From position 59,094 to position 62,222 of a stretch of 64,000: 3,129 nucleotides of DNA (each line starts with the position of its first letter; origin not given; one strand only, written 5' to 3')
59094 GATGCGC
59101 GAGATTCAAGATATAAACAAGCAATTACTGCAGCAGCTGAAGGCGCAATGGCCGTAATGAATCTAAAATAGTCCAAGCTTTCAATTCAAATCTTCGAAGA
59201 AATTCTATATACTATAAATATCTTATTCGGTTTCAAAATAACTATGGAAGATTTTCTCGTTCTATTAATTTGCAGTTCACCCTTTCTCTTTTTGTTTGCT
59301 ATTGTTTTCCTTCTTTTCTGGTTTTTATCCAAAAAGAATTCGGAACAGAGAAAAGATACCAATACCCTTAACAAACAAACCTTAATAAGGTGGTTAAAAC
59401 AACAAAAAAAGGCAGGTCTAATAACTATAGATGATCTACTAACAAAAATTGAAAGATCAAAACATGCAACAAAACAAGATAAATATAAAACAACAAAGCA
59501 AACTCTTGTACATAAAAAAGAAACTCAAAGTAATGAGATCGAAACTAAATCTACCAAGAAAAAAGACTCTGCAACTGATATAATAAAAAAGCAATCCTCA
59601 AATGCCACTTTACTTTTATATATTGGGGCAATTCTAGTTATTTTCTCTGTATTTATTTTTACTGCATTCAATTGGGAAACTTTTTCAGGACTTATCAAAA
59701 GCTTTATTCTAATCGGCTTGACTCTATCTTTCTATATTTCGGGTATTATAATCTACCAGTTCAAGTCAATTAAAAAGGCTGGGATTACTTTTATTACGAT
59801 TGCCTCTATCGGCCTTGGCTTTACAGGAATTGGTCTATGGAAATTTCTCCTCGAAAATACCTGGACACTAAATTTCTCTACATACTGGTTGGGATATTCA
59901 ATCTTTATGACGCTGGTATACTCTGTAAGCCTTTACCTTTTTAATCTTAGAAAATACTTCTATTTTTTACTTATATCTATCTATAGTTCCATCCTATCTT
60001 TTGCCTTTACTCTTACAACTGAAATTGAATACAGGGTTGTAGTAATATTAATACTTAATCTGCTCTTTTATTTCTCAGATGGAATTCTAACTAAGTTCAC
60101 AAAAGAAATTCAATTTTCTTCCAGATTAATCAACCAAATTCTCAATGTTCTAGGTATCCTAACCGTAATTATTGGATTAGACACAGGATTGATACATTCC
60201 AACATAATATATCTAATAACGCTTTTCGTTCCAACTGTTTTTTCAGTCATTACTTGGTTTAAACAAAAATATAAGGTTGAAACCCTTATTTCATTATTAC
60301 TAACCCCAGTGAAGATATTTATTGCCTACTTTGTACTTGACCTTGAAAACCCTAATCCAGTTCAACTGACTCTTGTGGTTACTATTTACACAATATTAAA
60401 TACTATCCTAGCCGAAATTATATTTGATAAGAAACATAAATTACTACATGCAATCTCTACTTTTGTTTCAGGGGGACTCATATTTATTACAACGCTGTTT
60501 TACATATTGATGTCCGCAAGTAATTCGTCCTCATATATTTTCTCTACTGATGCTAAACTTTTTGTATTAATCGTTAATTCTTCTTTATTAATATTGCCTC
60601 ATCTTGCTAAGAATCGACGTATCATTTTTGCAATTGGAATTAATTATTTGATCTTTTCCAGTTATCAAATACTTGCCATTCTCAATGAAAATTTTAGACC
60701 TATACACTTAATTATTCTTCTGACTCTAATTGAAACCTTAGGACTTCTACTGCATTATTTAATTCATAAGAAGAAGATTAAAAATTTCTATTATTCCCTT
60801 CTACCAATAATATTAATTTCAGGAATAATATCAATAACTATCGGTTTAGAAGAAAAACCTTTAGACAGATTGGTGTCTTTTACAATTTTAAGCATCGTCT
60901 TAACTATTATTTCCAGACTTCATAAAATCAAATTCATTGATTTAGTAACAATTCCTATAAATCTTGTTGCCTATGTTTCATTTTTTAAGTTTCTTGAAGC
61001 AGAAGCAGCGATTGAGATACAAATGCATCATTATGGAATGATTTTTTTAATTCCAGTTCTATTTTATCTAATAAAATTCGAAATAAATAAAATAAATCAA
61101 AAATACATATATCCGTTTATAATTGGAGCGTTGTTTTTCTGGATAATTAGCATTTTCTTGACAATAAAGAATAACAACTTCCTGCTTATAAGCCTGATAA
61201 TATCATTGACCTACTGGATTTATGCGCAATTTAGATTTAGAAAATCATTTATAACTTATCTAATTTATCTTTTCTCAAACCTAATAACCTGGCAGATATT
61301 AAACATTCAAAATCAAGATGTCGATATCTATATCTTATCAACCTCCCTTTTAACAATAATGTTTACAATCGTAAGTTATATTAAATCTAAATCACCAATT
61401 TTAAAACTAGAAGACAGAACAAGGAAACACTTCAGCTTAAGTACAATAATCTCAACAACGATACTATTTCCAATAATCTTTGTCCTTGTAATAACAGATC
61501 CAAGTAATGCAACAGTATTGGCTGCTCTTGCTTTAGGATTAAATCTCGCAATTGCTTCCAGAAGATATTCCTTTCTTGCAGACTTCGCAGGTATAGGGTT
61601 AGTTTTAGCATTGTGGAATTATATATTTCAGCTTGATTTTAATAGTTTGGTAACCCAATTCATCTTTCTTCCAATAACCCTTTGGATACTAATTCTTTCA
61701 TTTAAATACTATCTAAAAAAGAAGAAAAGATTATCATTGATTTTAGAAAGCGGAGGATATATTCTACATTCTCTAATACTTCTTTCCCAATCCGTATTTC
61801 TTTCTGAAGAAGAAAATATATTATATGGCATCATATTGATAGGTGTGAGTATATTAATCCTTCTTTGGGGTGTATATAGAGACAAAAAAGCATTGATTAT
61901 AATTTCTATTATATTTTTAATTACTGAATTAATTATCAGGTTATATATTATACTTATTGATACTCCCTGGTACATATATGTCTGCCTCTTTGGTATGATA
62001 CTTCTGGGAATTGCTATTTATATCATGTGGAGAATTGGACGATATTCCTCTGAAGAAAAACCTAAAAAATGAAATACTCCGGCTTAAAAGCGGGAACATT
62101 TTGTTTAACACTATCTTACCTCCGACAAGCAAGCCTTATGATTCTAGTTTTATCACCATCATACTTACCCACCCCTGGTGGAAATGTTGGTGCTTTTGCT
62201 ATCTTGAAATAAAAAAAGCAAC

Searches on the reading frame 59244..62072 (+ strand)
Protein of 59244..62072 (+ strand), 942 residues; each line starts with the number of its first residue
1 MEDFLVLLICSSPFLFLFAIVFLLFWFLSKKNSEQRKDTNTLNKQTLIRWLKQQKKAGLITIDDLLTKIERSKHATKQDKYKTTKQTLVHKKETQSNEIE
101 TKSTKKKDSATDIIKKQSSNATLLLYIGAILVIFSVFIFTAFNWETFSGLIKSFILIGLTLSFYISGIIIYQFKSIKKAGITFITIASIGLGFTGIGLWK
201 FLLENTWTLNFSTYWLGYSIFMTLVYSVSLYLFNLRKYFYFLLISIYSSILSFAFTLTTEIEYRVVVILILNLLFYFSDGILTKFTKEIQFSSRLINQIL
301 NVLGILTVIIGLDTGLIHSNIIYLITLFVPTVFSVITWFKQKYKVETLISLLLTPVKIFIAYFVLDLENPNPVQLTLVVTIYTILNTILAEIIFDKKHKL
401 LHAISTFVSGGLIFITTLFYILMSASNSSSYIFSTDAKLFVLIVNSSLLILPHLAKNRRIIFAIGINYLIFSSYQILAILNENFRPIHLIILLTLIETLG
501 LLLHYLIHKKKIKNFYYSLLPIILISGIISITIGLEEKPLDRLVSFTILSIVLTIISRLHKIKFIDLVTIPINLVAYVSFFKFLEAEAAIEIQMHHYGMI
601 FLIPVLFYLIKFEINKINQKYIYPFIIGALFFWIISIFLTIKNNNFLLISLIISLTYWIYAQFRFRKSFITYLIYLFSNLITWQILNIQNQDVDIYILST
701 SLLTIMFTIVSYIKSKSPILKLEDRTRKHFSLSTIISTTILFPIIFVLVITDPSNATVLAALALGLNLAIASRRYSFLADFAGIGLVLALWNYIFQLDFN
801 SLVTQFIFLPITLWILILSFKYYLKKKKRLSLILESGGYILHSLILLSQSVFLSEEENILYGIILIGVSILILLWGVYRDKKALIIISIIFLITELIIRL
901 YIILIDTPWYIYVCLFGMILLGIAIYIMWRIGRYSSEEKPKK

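Call 46: search_protein_families(library=pfam, proteins=[window:59244-62072:+], max_evalue=0.0001)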
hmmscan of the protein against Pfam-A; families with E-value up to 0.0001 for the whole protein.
window:59244-62072:+ (942 aa): 1 family
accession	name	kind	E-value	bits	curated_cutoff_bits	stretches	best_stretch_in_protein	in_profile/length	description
PF09925.14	DUF2157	-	8e-10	39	32.4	1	111-212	29-121/146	Predicted membrane protein (DUF2157)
